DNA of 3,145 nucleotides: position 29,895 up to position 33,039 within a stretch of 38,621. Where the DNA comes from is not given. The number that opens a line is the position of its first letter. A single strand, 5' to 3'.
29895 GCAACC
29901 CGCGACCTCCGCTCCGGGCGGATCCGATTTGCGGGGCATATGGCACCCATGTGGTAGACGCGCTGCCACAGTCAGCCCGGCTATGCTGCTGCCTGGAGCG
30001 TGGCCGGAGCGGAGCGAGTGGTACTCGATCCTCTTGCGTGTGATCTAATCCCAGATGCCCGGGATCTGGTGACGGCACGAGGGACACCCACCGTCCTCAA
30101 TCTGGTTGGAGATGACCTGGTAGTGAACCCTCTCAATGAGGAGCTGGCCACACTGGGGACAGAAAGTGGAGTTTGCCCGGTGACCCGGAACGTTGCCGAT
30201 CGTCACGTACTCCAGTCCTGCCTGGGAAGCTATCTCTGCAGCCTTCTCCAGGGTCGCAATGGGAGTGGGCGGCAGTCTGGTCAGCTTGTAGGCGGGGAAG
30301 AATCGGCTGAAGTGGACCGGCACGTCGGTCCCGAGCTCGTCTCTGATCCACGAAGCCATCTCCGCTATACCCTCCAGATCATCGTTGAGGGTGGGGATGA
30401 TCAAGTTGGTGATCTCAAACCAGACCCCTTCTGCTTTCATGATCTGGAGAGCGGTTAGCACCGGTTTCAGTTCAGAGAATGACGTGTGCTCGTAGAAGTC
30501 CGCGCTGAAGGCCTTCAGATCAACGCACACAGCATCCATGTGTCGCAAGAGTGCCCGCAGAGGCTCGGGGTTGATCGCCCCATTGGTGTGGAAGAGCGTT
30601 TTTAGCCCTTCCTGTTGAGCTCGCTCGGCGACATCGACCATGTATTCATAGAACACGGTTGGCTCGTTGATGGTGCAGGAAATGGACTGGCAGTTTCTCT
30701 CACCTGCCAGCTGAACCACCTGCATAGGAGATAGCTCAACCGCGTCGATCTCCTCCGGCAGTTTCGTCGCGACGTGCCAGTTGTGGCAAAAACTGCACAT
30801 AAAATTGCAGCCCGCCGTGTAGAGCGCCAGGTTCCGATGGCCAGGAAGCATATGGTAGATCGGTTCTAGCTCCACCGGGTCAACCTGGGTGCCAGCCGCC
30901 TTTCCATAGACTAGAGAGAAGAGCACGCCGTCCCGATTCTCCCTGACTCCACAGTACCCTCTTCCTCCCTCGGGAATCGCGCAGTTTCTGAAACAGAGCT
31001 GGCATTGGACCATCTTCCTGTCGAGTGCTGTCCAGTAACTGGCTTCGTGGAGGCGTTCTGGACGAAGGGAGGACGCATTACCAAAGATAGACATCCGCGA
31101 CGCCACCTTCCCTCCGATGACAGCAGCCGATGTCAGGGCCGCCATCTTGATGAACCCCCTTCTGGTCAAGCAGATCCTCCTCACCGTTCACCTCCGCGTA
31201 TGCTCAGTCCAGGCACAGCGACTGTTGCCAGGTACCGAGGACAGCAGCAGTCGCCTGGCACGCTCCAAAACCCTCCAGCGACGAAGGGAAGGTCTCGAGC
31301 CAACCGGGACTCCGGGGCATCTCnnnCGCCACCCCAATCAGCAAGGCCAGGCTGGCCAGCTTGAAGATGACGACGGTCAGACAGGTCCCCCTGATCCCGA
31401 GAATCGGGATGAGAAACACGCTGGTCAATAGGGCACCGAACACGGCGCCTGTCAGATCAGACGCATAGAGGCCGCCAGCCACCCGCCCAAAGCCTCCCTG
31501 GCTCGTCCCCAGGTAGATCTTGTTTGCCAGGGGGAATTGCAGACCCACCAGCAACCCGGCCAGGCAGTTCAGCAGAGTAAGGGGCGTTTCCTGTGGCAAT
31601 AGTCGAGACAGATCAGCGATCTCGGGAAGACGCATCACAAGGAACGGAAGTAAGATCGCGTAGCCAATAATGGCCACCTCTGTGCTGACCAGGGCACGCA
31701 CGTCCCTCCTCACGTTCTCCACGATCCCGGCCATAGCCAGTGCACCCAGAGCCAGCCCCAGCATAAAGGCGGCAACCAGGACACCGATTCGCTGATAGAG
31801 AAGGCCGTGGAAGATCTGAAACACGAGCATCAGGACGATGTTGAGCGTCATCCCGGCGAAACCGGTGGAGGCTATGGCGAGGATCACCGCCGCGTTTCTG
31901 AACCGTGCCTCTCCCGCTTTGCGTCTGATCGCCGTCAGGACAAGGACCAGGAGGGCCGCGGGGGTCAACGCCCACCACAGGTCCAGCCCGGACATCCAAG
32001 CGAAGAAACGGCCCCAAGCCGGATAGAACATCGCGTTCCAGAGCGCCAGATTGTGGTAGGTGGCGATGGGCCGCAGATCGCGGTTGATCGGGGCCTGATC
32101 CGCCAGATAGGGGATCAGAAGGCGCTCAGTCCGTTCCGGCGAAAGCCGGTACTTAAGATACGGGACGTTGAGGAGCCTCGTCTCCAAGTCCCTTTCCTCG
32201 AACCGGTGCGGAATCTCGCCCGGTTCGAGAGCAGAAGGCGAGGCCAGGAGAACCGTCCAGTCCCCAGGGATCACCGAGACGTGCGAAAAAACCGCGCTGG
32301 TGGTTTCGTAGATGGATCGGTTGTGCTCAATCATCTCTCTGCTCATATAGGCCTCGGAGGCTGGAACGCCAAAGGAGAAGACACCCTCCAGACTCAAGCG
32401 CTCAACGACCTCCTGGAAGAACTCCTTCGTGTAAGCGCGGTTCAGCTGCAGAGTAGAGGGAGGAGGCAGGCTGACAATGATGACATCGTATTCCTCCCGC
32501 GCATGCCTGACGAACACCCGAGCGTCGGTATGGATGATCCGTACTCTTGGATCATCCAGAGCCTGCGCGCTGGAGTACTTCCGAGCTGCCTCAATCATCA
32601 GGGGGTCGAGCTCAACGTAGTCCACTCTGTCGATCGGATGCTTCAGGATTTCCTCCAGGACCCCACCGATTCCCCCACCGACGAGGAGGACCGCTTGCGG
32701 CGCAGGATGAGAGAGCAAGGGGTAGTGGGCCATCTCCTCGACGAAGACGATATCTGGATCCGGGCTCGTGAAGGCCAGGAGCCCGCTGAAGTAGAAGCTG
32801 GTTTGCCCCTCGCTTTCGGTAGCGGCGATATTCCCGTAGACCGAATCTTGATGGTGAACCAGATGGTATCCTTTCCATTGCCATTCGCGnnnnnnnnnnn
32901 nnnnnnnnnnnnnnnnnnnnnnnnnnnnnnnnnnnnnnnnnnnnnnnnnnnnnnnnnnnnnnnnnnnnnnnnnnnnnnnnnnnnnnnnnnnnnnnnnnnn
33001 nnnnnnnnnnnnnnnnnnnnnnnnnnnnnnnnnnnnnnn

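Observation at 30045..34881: Three-gene cassette: two Tat-tagged AmmeMemoRadiSam-type radical SAM paralogs flanking a membrane protein with a catalytically atypical spermidine-synthase fold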

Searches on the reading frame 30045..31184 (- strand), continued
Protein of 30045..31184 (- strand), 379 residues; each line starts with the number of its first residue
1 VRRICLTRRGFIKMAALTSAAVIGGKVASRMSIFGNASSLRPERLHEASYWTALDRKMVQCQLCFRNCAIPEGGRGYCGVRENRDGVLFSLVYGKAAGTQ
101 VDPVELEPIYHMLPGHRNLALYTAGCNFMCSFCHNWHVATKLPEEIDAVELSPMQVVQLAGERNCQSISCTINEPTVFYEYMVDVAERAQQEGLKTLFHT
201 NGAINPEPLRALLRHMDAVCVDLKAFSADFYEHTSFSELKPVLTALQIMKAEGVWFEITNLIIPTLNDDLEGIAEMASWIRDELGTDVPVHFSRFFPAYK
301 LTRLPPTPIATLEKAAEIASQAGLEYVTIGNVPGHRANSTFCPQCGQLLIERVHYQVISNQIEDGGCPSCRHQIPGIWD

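Call 84: fold_search(model_id=the predicted structure, library=pdb)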
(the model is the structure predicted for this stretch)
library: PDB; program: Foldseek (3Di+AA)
matches with E <= 10: 1639; with E <= 0.001: 113
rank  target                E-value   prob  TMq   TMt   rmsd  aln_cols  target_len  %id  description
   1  3cb8_A                8.8e-14  1.00  0.53  0.80   2.7       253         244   17  4Fe-4S-Pyruvate formate-lyase activating enzyme in complex with AdoMet and a peptide substrate (released 2008-10-28)
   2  8fo0                  5.9e-13  1.00  0.53  0.79   2.7       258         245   17  The structure of a crystallizable variant of E. coli pyruvate formate-lyase activating enzyme bound to a partially cleav (released 2023-05-24)
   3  3c8f                  2.7e-12  1.00  0.53  0.80   2.9       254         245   17  4Fe-4S-Pyruvate formate-lyase Activating Enzyme with partially disordered AdoMet (released 2008-10-28)
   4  3rfa_A                3.0e-08  1.00  0.46  0.52   4.0       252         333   14  X-ray structure of RlmN from Escherichia coli in complex with S-adenosylmethionine (released 2011-05-11)
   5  7bi7_B                4.5e-08  1.00  0.43  0.58   7.4       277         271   14  An Unexpected P-Cluster like Intermediate En Route to the Nitrogenase FeMo-co (released 2021-03-10)
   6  5hr6_A                8.0e-08  1.00  0.46  0.49   9.3       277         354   14  X-ray crystal structure of C118A RlmN with cross-linked tRNA purified from Escherichia coli (released 2016-04-13)
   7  7jma                  9.5e-08  1.00  0.43  0.73   3.2       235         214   15  Crystal structure of the apo form of Nitrogenase iron-molybdenum cofactor biosynthesis enzyme NifB from Methanothermobac (released 2020-10-28)
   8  6djt                  1.0e-07  1.00  0.41  0.51   5.6       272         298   16  Structure of TYW1 with a lysine-pyruvate adduct bound (released 2018-06-13)
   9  7bi7_A                1.1e-07  1.00  0.43  0.57   8.7       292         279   13  An Unexpected P-Cluster like Intermediate En Route to the Nitrogenase FeMo-co (released 2021-03-10)
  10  3rfa_B                1.1e-07  1.00  0.45  0.47   4.0       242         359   15  X-ray structure of RlmN from Escherichia coli in complex with S-adenosylmethionine (released 2011-05-11)
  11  3rf9_A                1.1e-07  1.00  0.48  0.51  11.6       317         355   13  X-ray structure of RlmN from Escherichia coli (released 2011-05-11)
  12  3rf9_B                1.3e-07  1.00  0.49  0.52  11.0       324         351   12  X-ray structure of RlmN from Escherichia coli (released 2011-05-11)
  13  5hr7_A                1.5e-07  1.00  0.46  0.48  10.0       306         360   13  X-ray crystal structure of C118A RlmN from Escherichia coli with cross-linked in vitro transcribed tRNA (released 2016-04-13)
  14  6fz6_A                2.0e-07  1.00  0.46  0.51   3.5       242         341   16  Crystal Structure of a radical SAM methyltransferase from Sphaerobacter thermophilus (released 2019-04-10)
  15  7jmb_A                2.0e-07  1.00  0.45  0.62   7.4       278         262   15  Crystal structure of Nitrogenase iron-molybdenum cofactor biosynthesis enzyme NifB from Methanothermobacter thermautot (released 2020-10-28)
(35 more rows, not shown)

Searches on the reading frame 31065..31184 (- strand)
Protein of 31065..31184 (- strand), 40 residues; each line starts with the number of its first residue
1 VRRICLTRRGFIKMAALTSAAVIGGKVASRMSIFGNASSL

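Call 34: search_protein_families(library=ncbifam, proteins=[window:31065-31184:-], max_evalue=1)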
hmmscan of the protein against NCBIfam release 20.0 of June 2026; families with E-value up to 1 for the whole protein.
seq(40 aa): 2 families
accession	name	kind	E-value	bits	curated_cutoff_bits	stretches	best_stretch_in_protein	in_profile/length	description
TIGR01409.1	TAT_signal_seq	domain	8.2e-05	22.8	16.7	1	6-25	1-20/29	twin-arginine translocation signal domain-containing protein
NF033083.0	AAC_3_I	equivalog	0.19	11.9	200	1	5-36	42-73/145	AAC(3)-I family aminoglycoside N-acetyltransferase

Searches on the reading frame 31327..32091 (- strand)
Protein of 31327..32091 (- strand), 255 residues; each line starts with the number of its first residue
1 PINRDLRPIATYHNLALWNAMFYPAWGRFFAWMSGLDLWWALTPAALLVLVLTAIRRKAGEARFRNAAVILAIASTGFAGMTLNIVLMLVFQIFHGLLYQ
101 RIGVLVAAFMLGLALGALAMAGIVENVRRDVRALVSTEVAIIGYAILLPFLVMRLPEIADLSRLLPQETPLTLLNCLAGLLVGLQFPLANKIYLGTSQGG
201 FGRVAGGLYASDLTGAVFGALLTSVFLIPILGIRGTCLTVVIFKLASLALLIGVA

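Call 104: search_protein_representatives(protein=window:31327-32091:-)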
Query: 255 residues. Proteins with E-value up to 0.001 (for the whole library): 5077; up to 1e-10: 1854; up to 1e-30: 77. The best 150 are listed.
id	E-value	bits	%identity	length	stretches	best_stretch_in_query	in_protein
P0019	5.6e-59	216.3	41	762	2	1-252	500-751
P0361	4.7e-50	187.1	46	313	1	2-251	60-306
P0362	7.2e-50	186.5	47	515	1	2-251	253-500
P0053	3.9e-48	180.8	46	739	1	2-254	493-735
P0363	1.1e-46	176.1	41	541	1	2-254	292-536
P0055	1.2e-46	176.0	35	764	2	2-253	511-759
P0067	1.7e-44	168.9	35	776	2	2-252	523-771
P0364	7.9e-43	163.4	41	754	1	2-251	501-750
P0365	1.9e-42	162.2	39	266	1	2-251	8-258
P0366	1.3e-39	153.0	39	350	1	2-250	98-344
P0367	2.4e-39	152.0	39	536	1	2-253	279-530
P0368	3.3e-39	151.6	33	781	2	2-252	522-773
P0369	4.1e-39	151.3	40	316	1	2-252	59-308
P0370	5.0e-39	151.0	35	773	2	1-252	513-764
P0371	5.8e-39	150.8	29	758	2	1-252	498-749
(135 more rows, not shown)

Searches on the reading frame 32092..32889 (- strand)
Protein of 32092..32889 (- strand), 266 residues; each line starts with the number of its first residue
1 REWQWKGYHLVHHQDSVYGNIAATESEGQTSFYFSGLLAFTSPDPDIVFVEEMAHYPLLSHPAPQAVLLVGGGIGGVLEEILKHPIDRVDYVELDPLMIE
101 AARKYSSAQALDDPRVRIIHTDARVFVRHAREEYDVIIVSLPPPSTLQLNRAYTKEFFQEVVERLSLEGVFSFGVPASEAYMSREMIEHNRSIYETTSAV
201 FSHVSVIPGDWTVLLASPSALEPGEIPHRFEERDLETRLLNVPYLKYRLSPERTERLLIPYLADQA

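Call 44: search_solved_structures(query=window:32092-32889:-, max_evalue=0.001, show_alignments=3)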
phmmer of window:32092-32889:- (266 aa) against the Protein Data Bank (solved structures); distinct sequences matched with E-value up to 0.001: 26.
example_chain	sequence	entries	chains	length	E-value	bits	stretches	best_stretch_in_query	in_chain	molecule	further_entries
1inl_A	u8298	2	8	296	9.4e-27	97.4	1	32-174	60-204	Spermidine synthase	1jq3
3anx_A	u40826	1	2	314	1.9e-25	93.1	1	46-247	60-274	spermidine synthase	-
1iy9_A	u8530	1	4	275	2.8e-25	92.5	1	11-218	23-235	Spermidine synthase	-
1uir_A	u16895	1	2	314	3.9e-25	92.1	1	46-247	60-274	Polyamine Aminopropyltransferase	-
2b2c_A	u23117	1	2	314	1.5e-19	73.7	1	10-220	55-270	spermidine synthase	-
6o65_A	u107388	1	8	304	1.1e-18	70.9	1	33-186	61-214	Spermidine synthase 1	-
1xj5_A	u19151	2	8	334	1.4e-18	70.6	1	33-186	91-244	Spermidine synthase 1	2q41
6o63_A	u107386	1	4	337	1.4e-18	70.5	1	33-186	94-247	Spermidine synthase 1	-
7xif_A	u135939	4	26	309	3e-18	69.5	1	47-238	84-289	Polyamine aminopropyltransferase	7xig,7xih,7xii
3bwb_A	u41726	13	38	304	5.1e-18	68.7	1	34-199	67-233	Spermidine synthase | Spermidine synthase, putative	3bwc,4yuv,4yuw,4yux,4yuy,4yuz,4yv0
6o64_A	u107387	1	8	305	1.1e-17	67.6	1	33-174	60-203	Spermidine synthase 2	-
6bq2_A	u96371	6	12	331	2.2e-17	66.7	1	10-236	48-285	Thermospermine synthase ACAULIS protein | Thermospermine synthase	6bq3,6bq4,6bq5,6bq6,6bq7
2o05_A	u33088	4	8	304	2.5e-16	63.2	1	9-174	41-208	Spermidine synthase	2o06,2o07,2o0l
3rw9_A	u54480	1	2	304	2.5e-16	63.2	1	9-174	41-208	Spermidine synthase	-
9q41_A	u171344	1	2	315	2.8e-16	63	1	9-174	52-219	Spermidine synthase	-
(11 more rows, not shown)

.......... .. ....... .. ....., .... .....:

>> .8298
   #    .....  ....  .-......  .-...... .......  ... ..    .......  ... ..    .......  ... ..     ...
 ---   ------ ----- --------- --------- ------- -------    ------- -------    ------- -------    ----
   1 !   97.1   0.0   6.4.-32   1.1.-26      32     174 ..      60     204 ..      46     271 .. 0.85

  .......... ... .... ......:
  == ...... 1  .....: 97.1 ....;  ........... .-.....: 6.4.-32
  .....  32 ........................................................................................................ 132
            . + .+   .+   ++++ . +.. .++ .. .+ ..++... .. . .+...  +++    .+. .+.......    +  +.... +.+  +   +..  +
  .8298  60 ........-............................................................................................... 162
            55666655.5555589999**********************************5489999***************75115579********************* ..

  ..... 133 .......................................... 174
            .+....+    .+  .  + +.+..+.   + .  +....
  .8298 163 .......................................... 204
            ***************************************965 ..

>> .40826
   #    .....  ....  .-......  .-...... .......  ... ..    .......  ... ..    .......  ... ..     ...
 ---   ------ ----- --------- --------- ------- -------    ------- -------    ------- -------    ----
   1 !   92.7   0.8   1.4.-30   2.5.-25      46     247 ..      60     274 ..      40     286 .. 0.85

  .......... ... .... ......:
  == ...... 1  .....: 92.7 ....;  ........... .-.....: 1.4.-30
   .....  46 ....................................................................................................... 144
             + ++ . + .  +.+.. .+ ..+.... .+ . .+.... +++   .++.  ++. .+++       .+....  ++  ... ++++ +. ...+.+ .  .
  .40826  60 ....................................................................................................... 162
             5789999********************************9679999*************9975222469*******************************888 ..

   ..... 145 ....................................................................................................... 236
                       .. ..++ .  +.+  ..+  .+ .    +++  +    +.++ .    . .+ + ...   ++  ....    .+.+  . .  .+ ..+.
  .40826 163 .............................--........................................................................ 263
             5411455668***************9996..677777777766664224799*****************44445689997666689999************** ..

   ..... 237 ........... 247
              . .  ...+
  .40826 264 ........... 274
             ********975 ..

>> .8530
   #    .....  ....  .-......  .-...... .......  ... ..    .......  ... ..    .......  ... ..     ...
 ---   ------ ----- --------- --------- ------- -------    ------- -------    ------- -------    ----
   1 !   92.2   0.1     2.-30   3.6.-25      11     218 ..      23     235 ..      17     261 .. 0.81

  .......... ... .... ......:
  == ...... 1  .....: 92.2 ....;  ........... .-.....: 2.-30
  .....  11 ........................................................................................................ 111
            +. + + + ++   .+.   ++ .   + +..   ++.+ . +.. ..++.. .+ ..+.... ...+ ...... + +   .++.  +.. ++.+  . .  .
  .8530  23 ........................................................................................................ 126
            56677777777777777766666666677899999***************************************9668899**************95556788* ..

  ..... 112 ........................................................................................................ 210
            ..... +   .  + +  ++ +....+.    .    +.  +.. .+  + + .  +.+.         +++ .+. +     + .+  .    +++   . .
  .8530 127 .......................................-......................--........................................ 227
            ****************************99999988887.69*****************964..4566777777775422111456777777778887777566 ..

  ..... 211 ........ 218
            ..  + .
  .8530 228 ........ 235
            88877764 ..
